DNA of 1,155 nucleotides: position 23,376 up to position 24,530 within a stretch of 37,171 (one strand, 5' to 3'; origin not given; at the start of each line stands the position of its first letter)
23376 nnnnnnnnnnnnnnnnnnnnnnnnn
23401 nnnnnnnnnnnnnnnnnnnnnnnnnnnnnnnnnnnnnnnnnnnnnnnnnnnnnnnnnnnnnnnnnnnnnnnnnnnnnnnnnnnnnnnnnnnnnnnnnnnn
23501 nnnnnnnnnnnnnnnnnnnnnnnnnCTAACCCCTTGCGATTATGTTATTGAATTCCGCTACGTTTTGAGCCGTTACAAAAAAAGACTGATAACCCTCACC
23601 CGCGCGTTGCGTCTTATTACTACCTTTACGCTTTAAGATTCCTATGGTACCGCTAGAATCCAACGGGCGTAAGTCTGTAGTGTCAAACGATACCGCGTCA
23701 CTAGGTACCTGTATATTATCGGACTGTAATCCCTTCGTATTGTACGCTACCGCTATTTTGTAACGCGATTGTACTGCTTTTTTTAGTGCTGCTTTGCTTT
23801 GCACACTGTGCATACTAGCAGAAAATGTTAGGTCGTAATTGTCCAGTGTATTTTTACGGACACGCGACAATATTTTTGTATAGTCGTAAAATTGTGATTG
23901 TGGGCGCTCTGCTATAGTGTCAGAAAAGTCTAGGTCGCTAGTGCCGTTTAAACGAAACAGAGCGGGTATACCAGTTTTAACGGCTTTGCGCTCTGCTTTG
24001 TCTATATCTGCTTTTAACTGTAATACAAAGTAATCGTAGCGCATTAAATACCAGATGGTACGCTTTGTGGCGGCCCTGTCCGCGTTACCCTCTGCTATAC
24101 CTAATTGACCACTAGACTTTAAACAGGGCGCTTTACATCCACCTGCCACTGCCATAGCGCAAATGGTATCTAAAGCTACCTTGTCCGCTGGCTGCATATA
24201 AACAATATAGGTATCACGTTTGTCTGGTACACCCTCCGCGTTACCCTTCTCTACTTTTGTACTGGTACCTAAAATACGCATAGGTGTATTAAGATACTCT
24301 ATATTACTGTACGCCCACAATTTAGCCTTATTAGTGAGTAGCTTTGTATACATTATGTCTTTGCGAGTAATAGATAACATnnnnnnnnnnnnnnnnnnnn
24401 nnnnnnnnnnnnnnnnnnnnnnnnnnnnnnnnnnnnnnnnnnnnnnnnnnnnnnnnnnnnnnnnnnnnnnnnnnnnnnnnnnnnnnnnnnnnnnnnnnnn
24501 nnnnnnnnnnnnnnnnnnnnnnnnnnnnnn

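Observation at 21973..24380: First leftward operon is a tightly coupled five-gene cassette that is partly GC/CpG-enriched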

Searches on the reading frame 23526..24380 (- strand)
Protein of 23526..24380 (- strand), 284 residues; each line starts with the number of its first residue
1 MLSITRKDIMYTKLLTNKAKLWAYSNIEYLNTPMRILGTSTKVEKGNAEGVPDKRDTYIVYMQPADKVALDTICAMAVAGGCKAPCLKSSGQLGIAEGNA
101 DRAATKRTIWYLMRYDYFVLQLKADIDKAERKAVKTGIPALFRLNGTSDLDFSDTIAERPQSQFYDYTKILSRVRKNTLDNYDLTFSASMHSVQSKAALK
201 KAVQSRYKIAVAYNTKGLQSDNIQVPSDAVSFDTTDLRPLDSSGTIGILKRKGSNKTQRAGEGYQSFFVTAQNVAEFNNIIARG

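Call 5: search_protein_families(library=pfam, proteins=[window:23526-24380:-], max_evalue=1)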
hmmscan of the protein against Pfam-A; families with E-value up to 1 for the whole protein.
window:23526-24380:- (284 aa): 1 family
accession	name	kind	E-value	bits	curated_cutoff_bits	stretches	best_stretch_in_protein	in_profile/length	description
PF17338.8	GP88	-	1.3e-23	84.5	24.4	1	50-257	21-224/230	Gene product 88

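Call 6: search_protein_families(library=phrogs, proteins=[window:23526-24380:-], max_evalue=0.1)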
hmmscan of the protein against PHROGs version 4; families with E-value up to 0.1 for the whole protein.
window:23526-24380:- (284 aa): 1 family
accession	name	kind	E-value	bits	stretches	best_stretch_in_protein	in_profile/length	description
phrog_1617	-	unknown function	3.8e-37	128.9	1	29-261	34-265/273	-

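Call 11: search_solved_structures(query=window:23526-24380:-, max_evalue=10, show_alignments=1)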
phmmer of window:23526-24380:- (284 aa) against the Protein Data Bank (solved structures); distinct sequences matched with E-value up to 10: 0.

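Call 12: search_dna_similar(query=window:23526-24380:-, collection=phages, mode=protein, max_rows=40, max_evalue=0.001)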
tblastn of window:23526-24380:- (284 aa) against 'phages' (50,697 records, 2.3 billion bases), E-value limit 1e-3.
Records with a match: 258; places in all: 259; records where one place covers at least 80% of the query: 1.
Best place of each record, by identity: <60% 258.
By first word of the organism name: Mycobacterium 228; Pelagibacter 11; Roseobacter 3; Xanthomonas 2; Mesorhizobium 2; Stenotrophomonas 2; Puniceispirillum 2; uncultured 2; Caulobacter 2; Limnohabitans 1; and 3 more.
By host as written in the record: Mycobacterium smegmatis mc2 155 183; Mycobacterium smegmatis mc#155 29; Mycobacterium smegmatis mc2155 9; - 4; Candidatus Pelagibacter sp H2P3alpha 4; Candidatus Pelagibacter sp. HTCC1062 3; Candidatus Pelagibacter sp. HTCC7211 3; Mesorhizobium loti R7ANS 2; and 18 more.
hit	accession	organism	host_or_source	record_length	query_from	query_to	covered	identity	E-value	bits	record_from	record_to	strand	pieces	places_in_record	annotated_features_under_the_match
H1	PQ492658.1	Limnohabitans phage DC31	Limnohabitans sp. DCL3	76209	37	261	79%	32.6%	7e-22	100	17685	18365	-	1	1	hypothetical protein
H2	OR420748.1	Roseobacter phage CRP-143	Paracoccaceae bacterium strain FZCC0023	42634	30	258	81%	31.9%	1e-17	88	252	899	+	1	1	hypothetical protein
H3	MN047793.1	Xanthomonas phage Xoo-sp13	Xanthomonas oryzae pv. oryzae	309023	57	273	76%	31.9%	3e-15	82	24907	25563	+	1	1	hypothetical protein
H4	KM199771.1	Mesorhizobium phage vB_MloP_Lo5R7ANS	Mesorhizobium loti R7ANS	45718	38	261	79%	30.6%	9e-18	89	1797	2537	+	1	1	hypothetical protein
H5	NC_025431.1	Mesorhizobium phage vB_MloP_Lo5R7ANS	Mesorhizobium loti R7ANS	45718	38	261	79%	30.6%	9e-18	89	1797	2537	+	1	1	hypothetical protein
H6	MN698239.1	Pelagibacter phage HTVC023P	Candidatus Pelagibacter sp. HTCC1062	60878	39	253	76%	31.5%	7e-14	77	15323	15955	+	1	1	hypothetical protein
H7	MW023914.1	Rhizobium phage vB_RleA_TRX32-1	Rhizobium leguminosarum TRX32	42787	38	261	79%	29.9%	1e-16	86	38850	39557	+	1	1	hypothetical protein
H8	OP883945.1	Stenotrophomonas phage CM1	Stenotrophomonas maltophilia SRM01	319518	42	244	71%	32.9%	6e-15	81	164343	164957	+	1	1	record has no annotation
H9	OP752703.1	Stenotrophomonas phage RAS14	Stenotrophomonas maltophilia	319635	42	244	71%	32.9%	6e-15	81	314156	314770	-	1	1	hypothetical protein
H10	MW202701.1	Caudoviricetes sp.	Manatee Spring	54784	57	261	72%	31.5%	6e-20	95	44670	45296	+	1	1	hypothetical protein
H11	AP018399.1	Xanthomonas phage XacN1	Xanthomonas citri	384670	57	256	70%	32.1%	1e-13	77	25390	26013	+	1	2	hypothetical protein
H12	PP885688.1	Tunturiibacter phage Tunturi_5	Tunturiibacter psychrotolerans X4BP1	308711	57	242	65%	33.7%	8e-14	77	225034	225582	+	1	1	minor head protein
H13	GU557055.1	Puniceispirillum phage HMO-2011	Candidatus Puniceispirillum marinum ...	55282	57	261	72%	30.3%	1e-13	77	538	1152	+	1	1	hypothetical protein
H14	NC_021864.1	Puniceispirillum phage HMO-2011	Candidatus Puniceispirillum marinum ...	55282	57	261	72%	30.3%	1e-13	77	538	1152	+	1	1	hypothetical protein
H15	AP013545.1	uncultured phage MedDCM-OCT-S46-C10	metagenomic fosmid library constructed ...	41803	47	261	76%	28.8%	4e-11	69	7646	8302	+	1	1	Phage protein Gp37/Gp68-like protein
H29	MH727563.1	Mycobacterium phage Wizard007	Mycobacterium smegmatis mc2 155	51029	44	253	74%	27.9%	1e-5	52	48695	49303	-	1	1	84: hypothetical protein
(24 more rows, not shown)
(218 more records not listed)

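Call 14: search_protein_families(library=ncbifam, proteins=[window:23526-24380:-], max_evalue=1)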
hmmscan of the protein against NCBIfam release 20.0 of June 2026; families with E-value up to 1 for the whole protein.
window:23526-24380:- (284 aa): 0 families

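Call 15: get_annotated_region(hit=H2, flank=6000)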
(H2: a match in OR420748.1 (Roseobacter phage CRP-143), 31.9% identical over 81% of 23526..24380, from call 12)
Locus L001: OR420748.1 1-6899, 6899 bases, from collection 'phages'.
description: Roseobacter phage CRP-143, complete genome.
organism: Roseobacter phage CRP-143 (NCBI taxid 3072845)
taxonomy: Viruses; Duplodnaviria; Heunggongvirae; Uroviricota; Caudoviricetes; Autographiviridae
host: Paracoccaceae bacterium strain FZCC0023; source: marine; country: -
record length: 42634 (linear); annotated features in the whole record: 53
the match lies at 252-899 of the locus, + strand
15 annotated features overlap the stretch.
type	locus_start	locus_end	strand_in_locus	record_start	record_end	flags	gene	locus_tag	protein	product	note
CDS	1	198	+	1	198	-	-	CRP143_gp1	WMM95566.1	hypothetical protein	-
CDS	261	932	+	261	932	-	-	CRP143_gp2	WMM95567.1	hypothetical protein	-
CDS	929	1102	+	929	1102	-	-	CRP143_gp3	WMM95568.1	hypothetical protein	-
CDS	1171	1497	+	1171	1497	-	-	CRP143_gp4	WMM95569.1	hypothetical protein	-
CDS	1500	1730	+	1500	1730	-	-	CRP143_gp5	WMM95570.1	hypothetical protein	-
CDS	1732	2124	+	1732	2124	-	-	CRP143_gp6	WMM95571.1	hypothetical protein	-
CDS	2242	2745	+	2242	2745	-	-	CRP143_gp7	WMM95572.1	pyrimidine dimer DNA glycosylase/endonuclease V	-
CDS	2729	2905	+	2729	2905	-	-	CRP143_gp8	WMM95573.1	hypothetical protein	-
CDS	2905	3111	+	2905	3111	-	-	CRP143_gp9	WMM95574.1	hypothetical protein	-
CDS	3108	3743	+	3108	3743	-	-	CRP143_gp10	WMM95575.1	thymidylate synthase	-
CDS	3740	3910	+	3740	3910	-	-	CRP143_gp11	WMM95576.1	hypothetical protein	-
CDS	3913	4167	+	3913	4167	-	-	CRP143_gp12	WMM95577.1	hypothetical protein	-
CDS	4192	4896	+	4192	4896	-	-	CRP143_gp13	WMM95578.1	PhoH family protein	-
CDS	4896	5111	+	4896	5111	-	-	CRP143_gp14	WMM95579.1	hypothetical protein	-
CDS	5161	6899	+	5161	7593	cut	-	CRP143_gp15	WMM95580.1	RNA polymerase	-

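Call 16: get_annotated_region(hit=H4, flank=6000)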
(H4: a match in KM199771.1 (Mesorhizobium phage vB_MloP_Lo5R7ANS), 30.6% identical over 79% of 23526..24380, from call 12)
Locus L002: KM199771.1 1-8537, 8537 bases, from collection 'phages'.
description: Mesorhizobium phagevB_MloP_Lo5R7ANS, complete genome.
organism: Mesorhizobium phage vB_MloP_Lo5R7ANS (NCBI taxid 1527771)
taxonomy: Viruses; Duplodnaviria; Heunggongvirae; Uroviricota; Caudoviricetes; Autographiviridae; Pairvirus; Pairvirus Lo5R7ANS
host: Mesorhizobium loti R7ANS; source: -; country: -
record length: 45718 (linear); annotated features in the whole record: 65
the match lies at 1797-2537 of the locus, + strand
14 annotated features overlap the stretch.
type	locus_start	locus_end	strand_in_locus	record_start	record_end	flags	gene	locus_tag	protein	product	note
CDS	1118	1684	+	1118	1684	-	-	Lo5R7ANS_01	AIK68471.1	hypothetical protein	-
CDS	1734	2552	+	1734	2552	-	-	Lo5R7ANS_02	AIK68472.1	hypothetical protein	-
CDS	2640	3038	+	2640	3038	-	-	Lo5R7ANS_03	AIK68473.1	hypothetical protein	-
CDS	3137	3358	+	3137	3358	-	-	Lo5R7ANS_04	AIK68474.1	hypothetical protein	-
CDS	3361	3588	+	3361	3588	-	-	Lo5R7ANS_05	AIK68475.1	hypothetical protein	-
CDS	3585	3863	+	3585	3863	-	-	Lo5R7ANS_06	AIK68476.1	hypothetical protein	-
CDS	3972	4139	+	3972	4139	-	-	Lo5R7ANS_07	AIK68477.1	hypothetical protein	-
CDS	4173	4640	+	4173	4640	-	-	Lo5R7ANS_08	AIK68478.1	hypothetical protein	-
CDS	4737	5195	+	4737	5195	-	-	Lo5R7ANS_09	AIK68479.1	hypothetical protein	-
CDS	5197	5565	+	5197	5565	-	-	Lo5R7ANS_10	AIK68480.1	hypothetical protein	-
CDS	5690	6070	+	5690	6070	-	-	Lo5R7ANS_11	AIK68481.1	hypothetical protein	-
CDS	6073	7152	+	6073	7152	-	-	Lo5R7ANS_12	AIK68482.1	putative integrase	-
CDS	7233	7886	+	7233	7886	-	-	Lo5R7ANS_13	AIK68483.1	putative restriction endonuclease BglII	-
CDS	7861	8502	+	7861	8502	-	-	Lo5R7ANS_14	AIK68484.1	putative adenine-specific DNA methyltransferase, transcriptional activator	-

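Call 20: get_annotated_region(hit=H1, flank=8000)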
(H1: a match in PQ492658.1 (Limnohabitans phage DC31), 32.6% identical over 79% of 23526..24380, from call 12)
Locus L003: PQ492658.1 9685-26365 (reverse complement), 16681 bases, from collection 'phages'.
description: Limnohabitans phage DC31, complete genome.
organism: Limnohabitans phage DC31 (NCBI taxid 2883572)
taxonomy: Viruses; Duplodnaviria; Heunggongvirae; Uroviricota; Caudoviricetes; Pakpunavirus
host: Limnohabitans sp. DCL3; source: freshwater; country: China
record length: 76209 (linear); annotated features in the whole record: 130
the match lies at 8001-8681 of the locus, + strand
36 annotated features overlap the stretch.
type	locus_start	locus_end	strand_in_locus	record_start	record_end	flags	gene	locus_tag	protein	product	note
CDS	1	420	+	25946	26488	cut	-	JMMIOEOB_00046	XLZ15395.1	hypothetical protein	-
CDS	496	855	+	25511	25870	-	-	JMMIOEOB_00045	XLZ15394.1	hypothetical protein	-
CDS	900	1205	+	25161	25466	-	-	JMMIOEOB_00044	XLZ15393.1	hypothetical protein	-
CDS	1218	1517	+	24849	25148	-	-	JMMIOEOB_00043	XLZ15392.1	hypothetical protein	-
CDS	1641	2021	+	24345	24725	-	-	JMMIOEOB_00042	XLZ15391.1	hypothetical protein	-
CDS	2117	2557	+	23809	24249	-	-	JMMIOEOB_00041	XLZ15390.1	hypothetical protein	-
CDS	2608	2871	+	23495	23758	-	-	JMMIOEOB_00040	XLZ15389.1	hypothetical protein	-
CDS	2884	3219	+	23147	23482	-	-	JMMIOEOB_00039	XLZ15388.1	hypothetical protein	-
CDS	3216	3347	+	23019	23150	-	-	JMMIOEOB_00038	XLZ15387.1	hypothetical protein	-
CDS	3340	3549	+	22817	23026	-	-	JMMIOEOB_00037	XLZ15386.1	hypothetical protein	-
CDS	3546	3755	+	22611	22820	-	-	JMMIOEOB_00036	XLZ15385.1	hypothetical protein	-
CDS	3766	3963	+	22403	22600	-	-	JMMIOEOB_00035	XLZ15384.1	hypothetical protein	-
CDS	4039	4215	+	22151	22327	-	-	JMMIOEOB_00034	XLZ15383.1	hypothetical protein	-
CDS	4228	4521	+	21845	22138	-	-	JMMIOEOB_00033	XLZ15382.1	hypothetical protein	-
CDS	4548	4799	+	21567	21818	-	-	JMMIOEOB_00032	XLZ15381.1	hypothetical protein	-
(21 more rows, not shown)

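Call 21: get_annotated_region(hit=H13, flank=8000)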
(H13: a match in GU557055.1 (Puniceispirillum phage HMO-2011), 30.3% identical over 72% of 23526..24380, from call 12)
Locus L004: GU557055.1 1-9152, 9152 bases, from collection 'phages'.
description: Puniceispirillum phage HMO-2011, complete genome.
organism: Puniceispirillum phage HMO-2011 (NCBI taxid 948071)
taxonomy: Viruses; Duplodnaviria; Heunggongvirae; Uroviricota; Caudoviricetes
host: Candidatus Puniceispirillum marinum IMCC1322; source: -; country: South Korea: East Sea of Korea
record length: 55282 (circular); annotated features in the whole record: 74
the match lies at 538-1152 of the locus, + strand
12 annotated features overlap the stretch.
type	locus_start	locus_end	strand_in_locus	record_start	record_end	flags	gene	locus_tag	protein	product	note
CDS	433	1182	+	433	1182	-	-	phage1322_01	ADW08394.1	hypothetical protein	-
CDS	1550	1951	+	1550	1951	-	-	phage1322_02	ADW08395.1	hypothetical protein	similar to Gp82 of Mycobacteriophage L5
CDS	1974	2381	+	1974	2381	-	-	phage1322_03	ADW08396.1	hypothetical protein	-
CDS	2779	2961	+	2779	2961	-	-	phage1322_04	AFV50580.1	hypothetical protein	-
CDS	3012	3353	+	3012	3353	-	-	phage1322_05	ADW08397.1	hypothetical protein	-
CDS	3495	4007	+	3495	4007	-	-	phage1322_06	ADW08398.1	hypothetical protein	-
CDS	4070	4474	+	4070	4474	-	-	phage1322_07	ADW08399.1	hypothetical protein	-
CDS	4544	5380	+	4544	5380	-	-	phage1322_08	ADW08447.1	hypothetical protein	-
CDS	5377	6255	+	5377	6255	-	-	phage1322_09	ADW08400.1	phage integrase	Pfam:PF00589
CDS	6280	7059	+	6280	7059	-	-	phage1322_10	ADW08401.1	DNA primase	Toprim_N; Pfam:PF08275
CDS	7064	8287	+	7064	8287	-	-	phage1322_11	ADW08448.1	replicative DNA helicase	cd00984; DnaB-like helicase C terminal domain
CDS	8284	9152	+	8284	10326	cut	-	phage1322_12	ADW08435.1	DNA polymerase I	Pfam:PF01612; 3_5_exonuc; Pfam:PF00684; DnaJ_CXXCXGXG; Pfam:PF00476; DNA_pol_A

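Call 22: get_annotated_region(hit=H29, flank=6000)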
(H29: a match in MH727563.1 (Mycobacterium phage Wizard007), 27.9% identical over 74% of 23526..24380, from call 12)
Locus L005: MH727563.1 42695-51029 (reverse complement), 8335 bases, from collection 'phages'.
description: Mycobacterium phage Wizard007, complete genome.
organism: Mycobacterium phage Wizard007 (NCBI taxid 2301608)
taxonomy: Viruses; Duplodnaviria; Heunggongvirae; Uroviricota; Caudoviricetes; Backyardiganvirus; Backyardiganvirus wizard007
host: Mycobacterium smegmatis mc2 155; source: soil; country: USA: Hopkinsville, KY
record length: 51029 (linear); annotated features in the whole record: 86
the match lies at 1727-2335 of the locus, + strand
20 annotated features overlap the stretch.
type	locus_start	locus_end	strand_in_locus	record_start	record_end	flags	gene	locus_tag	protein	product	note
CDS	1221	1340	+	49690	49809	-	86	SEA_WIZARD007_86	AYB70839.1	hypothetical protein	-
CDS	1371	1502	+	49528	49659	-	85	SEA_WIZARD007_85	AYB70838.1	hypothetical protein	-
CDS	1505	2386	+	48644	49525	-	84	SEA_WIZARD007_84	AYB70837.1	hypothetical protein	-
CDS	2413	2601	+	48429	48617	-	83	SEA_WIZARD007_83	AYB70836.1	hypothetical protein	-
CDS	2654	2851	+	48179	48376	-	82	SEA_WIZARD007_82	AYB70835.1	membrane protein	-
CDS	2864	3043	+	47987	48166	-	81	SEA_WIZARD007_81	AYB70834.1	hypothetical protein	-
CDS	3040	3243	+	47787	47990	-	80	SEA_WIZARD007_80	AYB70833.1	hypothetical protein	-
CDS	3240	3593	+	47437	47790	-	79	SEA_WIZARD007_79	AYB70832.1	hypothetical protein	-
CDS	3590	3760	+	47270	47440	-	78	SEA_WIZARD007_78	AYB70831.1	hypothetical protein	-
CDS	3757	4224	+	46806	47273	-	77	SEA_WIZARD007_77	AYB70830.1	SprT-like protease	-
CDS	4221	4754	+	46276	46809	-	76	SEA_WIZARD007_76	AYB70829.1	DNA methylase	-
CDS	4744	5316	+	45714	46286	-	75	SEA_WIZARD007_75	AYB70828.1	DNA methylase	-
CDS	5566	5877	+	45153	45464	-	74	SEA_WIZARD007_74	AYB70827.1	membrane protein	-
CDS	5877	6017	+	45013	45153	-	73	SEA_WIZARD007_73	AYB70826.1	hypothetical protein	-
CDS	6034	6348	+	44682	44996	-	72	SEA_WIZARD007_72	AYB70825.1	hypothetical protein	-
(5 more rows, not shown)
